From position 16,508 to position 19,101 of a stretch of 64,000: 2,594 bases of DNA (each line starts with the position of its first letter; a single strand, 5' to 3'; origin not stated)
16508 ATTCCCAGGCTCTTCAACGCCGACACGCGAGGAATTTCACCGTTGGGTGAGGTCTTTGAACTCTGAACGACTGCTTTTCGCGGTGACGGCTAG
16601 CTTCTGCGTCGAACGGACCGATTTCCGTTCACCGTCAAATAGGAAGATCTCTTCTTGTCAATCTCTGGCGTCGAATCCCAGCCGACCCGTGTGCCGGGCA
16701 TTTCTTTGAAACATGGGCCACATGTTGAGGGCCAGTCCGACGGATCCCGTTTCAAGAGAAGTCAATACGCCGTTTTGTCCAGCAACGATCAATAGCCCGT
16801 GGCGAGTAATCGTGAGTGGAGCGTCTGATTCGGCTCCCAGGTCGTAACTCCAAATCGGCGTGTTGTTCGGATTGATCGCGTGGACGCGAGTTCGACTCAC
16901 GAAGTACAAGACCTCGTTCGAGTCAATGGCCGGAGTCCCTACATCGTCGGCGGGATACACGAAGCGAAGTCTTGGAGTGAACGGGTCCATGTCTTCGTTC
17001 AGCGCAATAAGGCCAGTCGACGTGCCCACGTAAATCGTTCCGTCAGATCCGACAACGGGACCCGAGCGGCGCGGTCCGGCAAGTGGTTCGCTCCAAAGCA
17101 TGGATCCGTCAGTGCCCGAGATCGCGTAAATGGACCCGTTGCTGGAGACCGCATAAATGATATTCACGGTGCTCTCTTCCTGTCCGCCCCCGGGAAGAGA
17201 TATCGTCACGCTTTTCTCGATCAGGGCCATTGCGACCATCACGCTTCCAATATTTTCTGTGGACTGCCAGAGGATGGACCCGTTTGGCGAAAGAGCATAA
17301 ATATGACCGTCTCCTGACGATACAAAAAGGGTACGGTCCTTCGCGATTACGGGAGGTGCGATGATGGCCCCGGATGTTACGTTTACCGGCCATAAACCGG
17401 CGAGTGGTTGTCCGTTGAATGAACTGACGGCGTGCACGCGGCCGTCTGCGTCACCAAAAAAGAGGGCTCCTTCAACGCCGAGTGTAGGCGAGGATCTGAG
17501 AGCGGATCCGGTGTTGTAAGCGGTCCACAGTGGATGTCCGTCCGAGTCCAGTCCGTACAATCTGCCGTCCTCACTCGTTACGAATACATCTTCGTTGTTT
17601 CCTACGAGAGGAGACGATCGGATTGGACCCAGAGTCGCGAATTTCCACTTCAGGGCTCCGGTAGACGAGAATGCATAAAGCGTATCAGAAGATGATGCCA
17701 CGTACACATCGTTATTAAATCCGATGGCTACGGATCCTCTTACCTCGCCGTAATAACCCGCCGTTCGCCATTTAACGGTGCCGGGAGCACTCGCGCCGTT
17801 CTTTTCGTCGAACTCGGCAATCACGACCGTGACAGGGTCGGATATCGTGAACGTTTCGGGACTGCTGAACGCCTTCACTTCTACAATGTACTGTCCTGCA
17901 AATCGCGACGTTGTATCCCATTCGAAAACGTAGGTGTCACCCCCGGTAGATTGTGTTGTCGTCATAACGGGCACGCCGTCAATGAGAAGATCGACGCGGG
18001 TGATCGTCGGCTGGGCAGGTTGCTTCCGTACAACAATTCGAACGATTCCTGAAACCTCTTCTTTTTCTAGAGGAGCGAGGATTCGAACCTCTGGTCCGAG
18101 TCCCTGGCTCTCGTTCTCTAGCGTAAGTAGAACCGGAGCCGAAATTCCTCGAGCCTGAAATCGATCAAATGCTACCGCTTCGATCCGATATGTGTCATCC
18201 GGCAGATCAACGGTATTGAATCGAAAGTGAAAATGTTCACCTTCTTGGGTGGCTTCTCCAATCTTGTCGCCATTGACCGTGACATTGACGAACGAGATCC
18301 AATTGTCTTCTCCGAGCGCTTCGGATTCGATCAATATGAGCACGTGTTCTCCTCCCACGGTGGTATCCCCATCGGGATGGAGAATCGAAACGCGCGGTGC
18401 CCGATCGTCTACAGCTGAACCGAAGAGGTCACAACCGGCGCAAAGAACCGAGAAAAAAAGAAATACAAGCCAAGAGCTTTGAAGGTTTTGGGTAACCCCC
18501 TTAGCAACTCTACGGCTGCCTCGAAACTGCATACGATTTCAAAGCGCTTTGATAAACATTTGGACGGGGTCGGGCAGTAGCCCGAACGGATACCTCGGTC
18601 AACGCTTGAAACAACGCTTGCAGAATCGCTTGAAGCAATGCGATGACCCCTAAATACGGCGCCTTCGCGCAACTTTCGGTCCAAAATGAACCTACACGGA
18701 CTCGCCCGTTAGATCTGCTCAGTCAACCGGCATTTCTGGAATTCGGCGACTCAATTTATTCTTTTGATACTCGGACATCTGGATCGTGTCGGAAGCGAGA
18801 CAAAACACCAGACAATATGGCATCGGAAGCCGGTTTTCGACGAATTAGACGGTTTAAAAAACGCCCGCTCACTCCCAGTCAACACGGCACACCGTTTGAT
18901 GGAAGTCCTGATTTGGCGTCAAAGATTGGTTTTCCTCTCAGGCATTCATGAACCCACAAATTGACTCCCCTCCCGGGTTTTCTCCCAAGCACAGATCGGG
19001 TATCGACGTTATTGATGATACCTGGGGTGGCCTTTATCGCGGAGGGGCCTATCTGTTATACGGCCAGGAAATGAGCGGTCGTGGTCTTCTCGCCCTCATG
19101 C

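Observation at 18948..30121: Six-gene synthase-dependent exopolysaccharide locus: a PgaC-type GT2 with a non-canonical accessory set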

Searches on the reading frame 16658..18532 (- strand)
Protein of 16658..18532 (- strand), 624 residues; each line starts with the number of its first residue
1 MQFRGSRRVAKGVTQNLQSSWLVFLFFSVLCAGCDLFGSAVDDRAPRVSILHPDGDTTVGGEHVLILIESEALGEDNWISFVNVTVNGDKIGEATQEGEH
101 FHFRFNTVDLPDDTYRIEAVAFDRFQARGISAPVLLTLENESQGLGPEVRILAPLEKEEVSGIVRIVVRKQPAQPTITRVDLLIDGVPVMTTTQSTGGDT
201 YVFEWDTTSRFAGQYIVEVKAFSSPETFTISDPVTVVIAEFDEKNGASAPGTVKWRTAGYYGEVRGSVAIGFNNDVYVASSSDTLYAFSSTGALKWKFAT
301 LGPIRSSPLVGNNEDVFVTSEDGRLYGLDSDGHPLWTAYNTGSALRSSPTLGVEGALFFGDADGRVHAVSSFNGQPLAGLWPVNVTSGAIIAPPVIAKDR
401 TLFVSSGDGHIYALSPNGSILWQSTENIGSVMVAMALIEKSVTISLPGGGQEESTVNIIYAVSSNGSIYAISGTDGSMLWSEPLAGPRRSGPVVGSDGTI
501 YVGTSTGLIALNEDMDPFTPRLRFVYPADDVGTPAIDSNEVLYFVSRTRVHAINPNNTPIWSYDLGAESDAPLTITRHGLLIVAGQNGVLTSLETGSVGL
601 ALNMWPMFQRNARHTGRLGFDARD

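Call 8: search_protein_families(library=pfam, proteins=[window:16658-18532:-], max_evalue=0.001)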
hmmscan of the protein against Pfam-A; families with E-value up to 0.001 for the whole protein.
window:16658-18532:- (624 aa): 4 families
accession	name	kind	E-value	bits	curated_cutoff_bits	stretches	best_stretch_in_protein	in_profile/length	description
PF13360.13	PQQ_2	-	1.9e-32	113.2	27.6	2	250-444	12-212/233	Outer membrane protein assembly factor BamB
PF13570.13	Beta-prop_ACSF4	-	7.9e-30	104.8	133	2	251-431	39-216/329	Beta-alanine-activating enzyme, beta-propeller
PF17957.7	Big_7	-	1.1e-13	52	24.1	2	147-219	1-70/70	Bacterial Ig domain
PF25292.1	Beta-prop_CGLA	-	1e-10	42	26.8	0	402-467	47-107/316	Lambda-carrageenase beta-propeller domain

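Call 84: search_solved_structures(query=window:16658-18532:-, max_evalue=0.01)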
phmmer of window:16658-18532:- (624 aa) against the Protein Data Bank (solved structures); distinct sequences matched with E-value up to 0.01: 40.
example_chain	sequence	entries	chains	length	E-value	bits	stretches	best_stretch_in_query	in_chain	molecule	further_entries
6tjg_A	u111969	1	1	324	2.3e-94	320.2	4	276-423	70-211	Cake8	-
6tji_A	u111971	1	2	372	3.9e-69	236.9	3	284-423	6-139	Cake10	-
6tjh_A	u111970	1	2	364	2.5e-67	230.9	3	292-423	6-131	Cake9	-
8prj_A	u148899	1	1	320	2.2e-63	217.8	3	269-424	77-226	v31Bagel8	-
7awz_A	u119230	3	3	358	7e-62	212.9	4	248-422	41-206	Scone-E | SconeE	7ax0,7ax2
7awy_A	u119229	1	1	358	6.8e-57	196.4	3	249-422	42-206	Scone-R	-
3hxj_A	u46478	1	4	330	1.4e-46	162.3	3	249-419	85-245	Pyrrolo-quinoline quinone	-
6tjf_A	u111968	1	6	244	2.7e-45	158.1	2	292-423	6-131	Cake6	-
6tje_A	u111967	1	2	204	9.7e-38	133.1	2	292-423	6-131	Cake5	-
7eq5_A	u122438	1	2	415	1.8e-36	129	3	250-361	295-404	Membrane associated protein kinase with beta-propeller domain, pyrrolo-quinoline quinone b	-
7evf_AA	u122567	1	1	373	1.2e-35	126.2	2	249-361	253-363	PQQ_3 domain-containing protein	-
7dxn_A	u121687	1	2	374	2.2e-35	125.4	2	249-361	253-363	Membrane associated protein kinase with beta-propeller domain, pyrrolo-quinoline quinone b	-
6tjd_A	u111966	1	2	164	5.9e-30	107.4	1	291-423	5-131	Cake4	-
8pra_A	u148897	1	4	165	4.6e-29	104.5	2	264-370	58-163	Cell surface protein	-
8prs_A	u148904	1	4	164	1.6e-28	102.7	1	262-423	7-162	nvBagel4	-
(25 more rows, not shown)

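Call 85: search_protein_families(library=ncbifam, max_evalue=0.001, proteins=[window:16658-18532:-])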
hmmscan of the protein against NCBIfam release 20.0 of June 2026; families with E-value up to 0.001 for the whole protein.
window:16658-18532:- (624 aa): 5 families
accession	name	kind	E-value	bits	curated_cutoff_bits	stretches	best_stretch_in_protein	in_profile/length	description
TIGR03300.1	assembly_YfgL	equivalog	9.9e-28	96.9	285.2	2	251-377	85-213/377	outer membrane protein assembly factor BamB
NF008351.0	PRK11138.1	equivalog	2.3e-18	65.9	423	2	273-376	120-227/394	outer membrane protein assembly factor BamB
NF053615.1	SerThrKinAfsKStmc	equivalog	6.6e-14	51.5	1300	2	274-415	665-800/809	protein serine/threonine kinase AfsK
TIGR03075.1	PQQ_enz_alc_DH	subfamily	0.00018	20.3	480.05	0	270-349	431-511/530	PQQ-dependent dehydrogenase, methanol/ethanol family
TIGR04528.1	acido_non_PQQ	subfamily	0.0004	19.3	650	0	271-350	389-471/493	acido-empty-quinoprotein group A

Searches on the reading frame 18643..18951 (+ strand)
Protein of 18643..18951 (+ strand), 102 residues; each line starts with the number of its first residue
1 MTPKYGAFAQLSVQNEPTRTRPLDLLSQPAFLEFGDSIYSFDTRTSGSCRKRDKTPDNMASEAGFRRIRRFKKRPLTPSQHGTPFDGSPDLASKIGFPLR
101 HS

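Call 8: search_protein_families(library=pfam, proteins=[window:18643-18951:+], max_evalue=0.001)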
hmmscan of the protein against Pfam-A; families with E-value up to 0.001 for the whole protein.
window:18643-18951:+ (102 aa): 0 families
